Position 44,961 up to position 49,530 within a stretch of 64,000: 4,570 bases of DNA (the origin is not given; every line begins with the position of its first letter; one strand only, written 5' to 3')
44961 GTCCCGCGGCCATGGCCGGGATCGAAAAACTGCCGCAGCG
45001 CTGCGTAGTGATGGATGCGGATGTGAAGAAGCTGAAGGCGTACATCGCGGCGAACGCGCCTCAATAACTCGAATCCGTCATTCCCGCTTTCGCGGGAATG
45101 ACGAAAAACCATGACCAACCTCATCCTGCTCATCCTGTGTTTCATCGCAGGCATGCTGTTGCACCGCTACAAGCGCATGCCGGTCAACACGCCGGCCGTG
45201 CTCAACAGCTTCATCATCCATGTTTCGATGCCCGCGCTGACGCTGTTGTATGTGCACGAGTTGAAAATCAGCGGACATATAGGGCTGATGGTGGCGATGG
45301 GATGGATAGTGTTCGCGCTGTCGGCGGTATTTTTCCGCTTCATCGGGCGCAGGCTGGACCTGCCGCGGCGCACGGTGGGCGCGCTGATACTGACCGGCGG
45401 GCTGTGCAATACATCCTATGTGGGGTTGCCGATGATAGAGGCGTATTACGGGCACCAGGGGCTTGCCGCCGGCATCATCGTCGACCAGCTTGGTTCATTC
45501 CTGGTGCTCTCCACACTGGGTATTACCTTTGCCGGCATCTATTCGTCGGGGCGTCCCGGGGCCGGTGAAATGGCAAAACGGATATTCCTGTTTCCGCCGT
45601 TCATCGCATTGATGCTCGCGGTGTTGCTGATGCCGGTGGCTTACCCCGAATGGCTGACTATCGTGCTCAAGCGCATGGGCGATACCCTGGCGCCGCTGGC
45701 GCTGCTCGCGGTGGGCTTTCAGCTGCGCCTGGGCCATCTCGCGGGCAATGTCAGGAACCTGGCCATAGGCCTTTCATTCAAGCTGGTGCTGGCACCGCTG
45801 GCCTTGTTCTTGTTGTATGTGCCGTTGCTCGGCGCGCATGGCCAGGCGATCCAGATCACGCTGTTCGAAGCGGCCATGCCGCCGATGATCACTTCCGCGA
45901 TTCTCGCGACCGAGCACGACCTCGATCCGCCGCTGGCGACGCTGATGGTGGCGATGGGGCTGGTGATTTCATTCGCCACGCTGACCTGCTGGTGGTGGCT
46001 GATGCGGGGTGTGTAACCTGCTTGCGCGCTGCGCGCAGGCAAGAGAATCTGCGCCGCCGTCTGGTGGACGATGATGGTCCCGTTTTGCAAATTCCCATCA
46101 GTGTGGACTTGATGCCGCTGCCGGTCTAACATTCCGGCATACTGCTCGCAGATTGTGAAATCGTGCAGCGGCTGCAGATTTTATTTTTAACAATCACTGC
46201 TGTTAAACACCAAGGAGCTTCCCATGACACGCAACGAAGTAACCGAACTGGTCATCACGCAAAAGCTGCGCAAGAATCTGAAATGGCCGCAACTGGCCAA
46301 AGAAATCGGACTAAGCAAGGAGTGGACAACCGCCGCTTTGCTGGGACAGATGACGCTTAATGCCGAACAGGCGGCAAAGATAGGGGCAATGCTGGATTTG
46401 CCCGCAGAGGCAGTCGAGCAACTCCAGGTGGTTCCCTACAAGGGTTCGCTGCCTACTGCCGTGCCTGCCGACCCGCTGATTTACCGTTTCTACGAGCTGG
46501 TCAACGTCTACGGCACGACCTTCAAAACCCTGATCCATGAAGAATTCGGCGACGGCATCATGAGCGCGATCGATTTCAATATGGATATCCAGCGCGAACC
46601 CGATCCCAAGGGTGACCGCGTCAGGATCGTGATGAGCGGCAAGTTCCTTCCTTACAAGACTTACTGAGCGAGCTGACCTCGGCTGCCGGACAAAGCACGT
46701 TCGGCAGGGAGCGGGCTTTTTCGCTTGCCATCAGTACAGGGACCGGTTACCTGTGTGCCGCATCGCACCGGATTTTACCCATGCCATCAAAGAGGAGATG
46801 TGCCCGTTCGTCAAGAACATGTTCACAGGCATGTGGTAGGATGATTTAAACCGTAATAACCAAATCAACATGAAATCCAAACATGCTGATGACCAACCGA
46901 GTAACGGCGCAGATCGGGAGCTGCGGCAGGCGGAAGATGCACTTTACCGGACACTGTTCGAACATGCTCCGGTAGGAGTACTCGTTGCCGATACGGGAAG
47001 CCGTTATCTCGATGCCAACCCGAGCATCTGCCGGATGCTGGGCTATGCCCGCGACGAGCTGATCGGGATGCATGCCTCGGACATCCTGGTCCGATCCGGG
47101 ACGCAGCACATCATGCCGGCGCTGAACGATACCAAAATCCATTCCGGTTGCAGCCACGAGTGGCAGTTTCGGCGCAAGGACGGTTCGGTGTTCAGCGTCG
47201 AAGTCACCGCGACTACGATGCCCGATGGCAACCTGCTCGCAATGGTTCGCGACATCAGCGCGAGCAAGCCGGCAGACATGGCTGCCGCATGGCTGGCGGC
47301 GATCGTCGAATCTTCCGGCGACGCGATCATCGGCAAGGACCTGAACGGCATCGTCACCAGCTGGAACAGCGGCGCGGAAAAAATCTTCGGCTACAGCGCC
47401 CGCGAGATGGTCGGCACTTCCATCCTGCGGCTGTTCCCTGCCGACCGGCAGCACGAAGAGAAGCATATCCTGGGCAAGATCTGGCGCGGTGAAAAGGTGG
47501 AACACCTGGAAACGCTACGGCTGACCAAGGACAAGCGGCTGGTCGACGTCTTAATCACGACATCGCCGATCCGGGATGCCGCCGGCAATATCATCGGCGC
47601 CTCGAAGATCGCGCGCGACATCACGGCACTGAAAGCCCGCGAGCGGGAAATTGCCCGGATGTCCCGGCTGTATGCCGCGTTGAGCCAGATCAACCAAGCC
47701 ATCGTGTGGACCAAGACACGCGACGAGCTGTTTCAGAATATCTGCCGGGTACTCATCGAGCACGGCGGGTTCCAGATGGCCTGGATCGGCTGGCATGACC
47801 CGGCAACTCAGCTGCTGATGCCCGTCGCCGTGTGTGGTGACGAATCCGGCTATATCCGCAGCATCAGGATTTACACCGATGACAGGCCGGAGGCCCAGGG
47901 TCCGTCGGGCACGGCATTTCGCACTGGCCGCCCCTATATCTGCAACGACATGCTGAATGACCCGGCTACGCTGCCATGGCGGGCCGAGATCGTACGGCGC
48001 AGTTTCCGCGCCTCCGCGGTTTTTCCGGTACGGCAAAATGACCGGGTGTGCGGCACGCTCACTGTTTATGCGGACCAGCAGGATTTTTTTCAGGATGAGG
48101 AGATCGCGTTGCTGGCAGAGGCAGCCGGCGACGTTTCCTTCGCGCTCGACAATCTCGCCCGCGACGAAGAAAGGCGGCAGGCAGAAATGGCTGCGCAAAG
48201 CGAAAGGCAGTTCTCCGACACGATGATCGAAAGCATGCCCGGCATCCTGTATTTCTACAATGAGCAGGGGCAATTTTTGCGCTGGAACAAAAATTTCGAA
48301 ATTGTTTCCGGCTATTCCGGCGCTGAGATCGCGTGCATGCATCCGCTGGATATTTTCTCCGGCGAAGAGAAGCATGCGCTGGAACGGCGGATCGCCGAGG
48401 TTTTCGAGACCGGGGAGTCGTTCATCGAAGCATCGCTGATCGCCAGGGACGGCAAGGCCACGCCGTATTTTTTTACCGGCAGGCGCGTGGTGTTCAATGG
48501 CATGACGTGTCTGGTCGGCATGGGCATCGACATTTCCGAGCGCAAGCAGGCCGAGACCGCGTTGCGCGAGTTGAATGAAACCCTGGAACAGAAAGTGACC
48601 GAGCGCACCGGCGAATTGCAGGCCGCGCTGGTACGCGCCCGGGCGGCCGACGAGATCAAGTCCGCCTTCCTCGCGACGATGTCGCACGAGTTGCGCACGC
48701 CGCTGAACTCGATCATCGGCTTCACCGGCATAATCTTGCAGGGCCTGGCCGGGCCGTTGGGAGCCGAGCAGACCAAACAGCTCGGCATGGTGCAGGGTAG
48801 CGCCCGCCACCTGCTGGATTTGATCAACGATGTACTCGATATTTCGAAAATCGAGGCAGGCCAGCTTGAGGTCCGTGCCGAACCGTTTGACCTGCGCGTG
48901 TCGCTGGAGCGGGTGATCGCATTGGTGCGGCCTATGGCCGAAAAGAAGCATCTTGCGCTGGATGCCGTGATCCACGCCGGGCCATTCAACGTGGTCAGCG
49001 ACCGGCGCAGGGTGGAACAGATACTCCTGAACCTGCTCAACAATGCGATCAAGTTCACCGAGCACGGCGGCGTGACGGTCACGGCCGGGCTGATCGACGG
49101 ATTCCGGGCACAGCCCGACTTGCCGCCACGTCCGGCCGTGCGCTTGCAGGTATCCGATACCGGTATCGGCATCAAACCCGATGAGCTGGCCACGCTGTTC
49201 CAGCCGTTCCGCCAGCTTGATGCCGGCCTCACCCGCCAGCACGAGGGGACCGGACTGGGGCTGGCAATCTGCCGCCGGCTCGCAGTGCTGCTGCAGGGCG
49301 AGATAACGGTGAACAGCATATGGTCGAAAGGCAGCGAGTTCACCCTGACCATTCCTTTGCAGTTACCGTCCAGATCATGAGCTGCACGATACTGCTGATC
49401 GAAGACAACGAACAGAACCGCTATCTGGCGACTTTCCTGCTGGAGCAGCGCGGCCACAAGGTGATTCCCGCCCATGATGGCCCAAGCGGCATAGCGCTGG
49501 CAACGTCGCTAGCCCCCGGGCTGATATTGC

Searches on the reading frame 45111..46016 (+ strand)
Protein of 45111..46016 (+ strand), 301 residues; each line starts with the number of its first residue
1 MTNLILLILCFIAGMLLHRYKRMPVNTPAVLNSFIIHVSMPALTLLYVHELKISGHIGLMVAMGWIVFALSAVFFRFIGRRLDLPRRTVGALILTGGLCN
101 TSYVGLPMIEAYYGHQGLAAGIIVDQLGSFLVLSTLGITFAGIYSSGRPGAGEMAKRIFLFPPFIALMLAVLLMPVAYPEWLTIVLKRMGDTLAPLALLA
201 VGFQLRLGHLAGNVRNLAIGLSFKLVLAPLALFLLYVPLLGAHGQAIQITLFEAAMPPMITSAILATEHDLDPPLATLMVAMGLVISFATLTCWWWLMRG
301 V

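Call 38: search_protein_families(library=ncbifam, max_evalue=1e-10, proteins=[window:45111-46016:+])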
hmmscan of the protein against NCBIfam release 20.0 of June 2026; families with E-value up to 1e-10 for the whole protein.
window:45111-46016:+ (301 aa): 1 family
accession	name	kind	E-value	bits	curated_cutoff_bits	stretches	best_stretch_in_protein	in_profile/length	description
TIGR00946.1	2a69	subfamily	5.9e-21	74.9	246.05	1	3-298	13-334/336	auxin efflux carrier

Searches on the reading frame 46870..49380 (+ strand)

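Call 38: search_protein_families(library=ncbifam, max_evalue=1e-10, proteins=[window:46870-49380:+])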
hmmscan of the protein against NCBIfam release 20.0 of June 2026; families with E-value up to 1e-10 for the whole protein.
window:46870-49380:+ (836 aa): 65 families (the best 25 are shown)
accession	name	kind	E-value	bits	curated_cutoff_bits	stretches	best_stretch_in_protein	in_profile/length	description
NF008318.0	PRK11107.1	equivalog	4.2e-73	246.8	890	1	562-833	259-521/920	two-component sensor histidine kinase BarA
TIGR02956.1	TMAO_torS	equivalog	4.9e-73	246.7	676.5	1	558-831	411-683/967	TMAO reductase system sensor histidine kinase/response regulator TorS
NF047874.1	MASE3_PAS_HK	subfamily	1.1e-70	239.3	560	1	431-831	249-626/655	MASE3 domain-containing sensor histidine kinase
NF008302.0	PRK11091.1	equivalog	6.8e-66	223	838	1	425-832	132-507/779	aerobic respiration two-component sensor histidine kinase ArcB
NF038297.2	hybrid_HK_HrmK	equivalog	2.1e-64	218.3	725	1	560-831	200-458/607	hybrid histidine kinase/response regulator HrmK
TIGR00229.1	sensory_box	domain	9.1e-63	210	22.9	3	140-260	5-125/126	PAS domain S-box protein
NF041947.1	LuxQ_Vibrio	equivalog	6.6e-62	209.5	1200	1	584-832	459-698/843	quorum-sensing autoinducer 2 sensor kinase/phosphatase LuxQ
NF046044.1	PnpS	equivalog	3.5e-59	200.8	400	1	589-829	162-390/390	two-component system histidine kinase PnpS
NF011874.0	PRK15347.1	equivalog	4e-59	200.5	852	1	565-831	366-615/921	two component system sensor kinase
NF045901.1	HisKinLetSLeg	equivalog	1.4e-57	195.4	1650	1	560-830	257-518/906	two-component system sensor histidine kinase LetS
NF008099.0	PRK10841.1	equivalog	1.4e-52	178.6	920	1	583-830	456-690/949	two-component system sensor histidine kinase RcsC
NF008468.0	PRK11360.1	equivalog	2e-51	175.1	646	2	444-831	265-609/616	two-component system sensor histidine kinase AtoS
NF050805.1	CellDivHKDivJCaul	equivalog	2.2e-51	174.7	1000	1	578-832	279-522/531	cell cycle sensor histidine kinase DivJ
NF008543.0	PRK11466.1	equivalog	1.8e-47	161.8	982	1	563-833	403-665/914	TMAO reductase system sensor histidine kinase/response regulator TorS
TIGR02966.1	phoR_proteo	equivalog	2.3e-44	151.8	334.2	1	590-827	107-332/333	phosphate regulon sensor histidine kinase PhoR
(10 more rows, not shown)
